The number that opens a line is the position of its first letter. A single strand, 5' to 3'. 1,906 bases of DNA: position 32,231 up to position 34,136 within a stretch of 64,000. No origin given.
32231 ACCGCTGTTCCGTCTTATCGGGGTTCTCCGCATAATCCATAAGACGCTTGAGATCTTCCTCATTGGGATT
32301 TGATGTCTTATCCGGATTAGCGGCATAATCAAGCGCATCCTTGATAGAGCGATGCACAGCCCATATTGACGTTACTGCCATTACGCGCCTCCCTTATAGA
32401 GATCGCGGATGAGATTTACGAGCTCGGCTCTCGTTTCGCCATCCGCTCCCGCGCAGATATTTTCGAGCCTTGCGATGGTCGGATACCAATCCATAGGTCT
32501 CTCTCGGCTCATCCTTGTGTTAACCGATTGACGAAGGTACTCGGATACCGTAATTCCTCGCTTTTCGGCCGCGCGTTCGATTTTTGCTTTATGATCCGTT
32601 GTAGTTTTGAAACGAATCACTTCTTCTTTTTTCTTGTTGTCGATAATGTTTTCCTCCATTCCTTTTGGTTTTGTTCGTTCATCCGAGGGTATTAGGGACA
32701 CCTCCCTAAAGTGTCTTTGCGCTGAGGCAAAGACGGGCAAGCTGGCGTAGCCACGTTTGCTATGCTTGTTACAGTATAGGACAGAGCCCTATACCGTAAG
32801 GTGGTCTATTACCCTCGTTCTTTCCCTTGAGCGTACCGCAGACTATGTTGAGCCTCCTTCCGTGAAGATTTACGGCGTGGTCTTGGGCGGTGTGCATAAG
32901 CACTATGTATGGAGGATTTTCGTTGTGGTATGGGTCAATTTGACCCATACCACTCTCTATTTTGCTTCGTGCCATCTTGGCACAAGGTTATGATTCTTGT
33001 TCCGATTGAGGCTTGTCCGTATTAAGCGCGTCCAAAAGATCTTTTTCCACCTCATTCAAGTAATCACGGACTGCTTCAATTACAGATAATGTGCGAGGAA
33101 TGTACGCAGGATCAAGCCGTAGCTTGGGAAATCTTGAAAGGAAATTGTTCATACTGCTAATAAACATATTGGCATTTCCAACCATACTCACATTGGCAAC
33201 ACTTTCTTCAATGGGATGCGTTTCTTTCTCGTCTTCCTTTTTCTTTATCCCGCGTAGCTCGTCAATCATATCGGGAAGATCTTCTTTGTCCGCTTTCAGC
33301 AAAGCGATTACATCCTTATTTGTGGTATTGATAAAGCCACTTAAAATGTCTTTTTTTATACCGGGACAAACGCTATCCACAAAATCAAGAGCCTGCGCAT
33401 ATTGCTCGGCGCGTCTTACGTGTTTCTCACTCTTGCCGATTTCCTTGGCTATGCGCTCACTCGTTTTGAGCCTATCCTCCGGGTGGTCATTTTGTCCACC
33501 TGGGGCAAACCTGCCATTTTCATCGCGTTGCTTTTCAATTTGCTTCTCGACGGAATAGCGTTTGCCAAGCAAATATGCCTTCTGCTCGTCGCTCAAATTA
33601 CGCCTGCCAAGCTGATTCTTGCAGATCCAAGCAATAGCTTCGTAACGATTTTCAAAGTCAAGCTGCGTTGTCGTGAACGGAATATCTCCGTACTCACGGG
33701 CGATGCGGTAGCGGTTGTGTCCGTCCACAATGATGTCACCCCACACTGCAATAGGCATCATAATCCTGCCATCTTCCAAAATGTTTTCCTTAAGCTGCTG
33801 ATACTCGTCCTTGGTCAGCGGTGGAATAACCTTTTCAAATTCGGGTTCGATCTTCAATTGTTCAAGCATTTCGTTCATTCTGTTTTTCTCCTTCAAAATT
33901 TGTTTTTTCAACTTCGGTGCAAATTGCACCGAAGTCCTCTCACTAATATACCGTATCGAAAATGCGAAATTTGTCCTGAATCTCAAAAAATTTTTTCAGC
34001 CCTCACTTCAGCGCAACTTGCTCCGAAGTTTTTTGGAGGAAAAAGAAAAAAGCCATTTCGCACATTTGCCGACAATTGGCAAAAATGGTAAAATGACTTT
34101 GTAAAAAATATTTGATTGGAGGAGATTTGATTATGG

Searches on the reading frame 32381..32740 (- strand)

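Call 8: search_protein_families(library=pfam, proteins=[window:32381-32740:-], max_evalue=0.01)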
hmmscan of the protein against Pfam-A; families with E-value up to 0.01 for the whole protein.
window:32381-32740:- (119 aa): 2 families
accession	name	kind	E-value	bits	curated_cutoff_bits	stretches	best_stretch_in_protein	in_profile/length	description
PF21983.2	NikA-like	-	2.5e-08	34.4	27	1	36-73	1-38/72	Mobilization protein NikA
PF08681.18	TacA1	-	0.0043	17.4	21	1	42-73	2-33/80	Antitoxin TacA 1-like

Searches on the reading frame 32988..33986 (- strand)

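Call 8: search_protein_families(library=pfam, proteins=[window:32988-33986:-], max_evalue=0.01)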
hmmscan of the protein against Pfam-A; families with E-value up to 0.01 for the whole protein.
window:32988-33986:- (332 aa): 0 families

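Call 13: search_protein_families(library=padloc, proteins=[window:32988-33986:-], max_evalue=0.01)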
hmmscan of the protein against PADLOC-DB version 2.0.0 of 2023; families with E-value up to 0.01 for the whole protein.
window:32988-33986:- (332 aa): 0 families

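Call 60: search_protein_families(library=ncbifam, proteins=[window:32988-33986:-], max_evalue=0.01)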
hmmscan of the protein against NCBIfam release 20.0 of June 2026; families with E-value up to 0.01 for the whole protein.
window:32988-33986:- (332 aa): 0 families

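Call 72: search_protein_families(library=phrogs, proteins=[window:32988-33986:-], max_evalue=0.01)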
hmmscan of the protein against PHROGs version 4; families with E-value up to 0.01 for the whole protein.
window:32988-33986:- (332 aa): 8 families
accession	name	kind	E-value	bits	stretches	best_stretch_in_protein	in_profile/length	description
phrog_4715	-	DNA, RNA and nucleotide metabolism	9.8e-07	28.5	1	41-200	150-305/630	ParB-like partition protein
phrog_21315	-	unknown function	1.8e-06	28.2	1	51-228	21-177/415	-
phrog_1033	-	DNA, RNA and nucleotide metabolism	2.8e-05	25.1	0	30-99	27-99/334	ParB-like partition protein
phrog_498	-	other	4.9e-05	23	1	58-107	54-107/633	DNA methyltransferase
phrog_17439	-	unknown function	0.00026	21.5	1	46-242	22-214/240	-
phrog_26377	-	DNA, RNA and nucleotide metabolism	0.0011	19.5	1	40-145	10-113/326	ParB-like partition protein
phrog_2159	-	DNA, RNA and nucleotide metabolism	0.0027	18.1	0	58-101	80-127/365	ParB-like partition protein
phrog_684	-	head and packaging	0.0056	16.1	1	123-252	39-172/840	virion structural protein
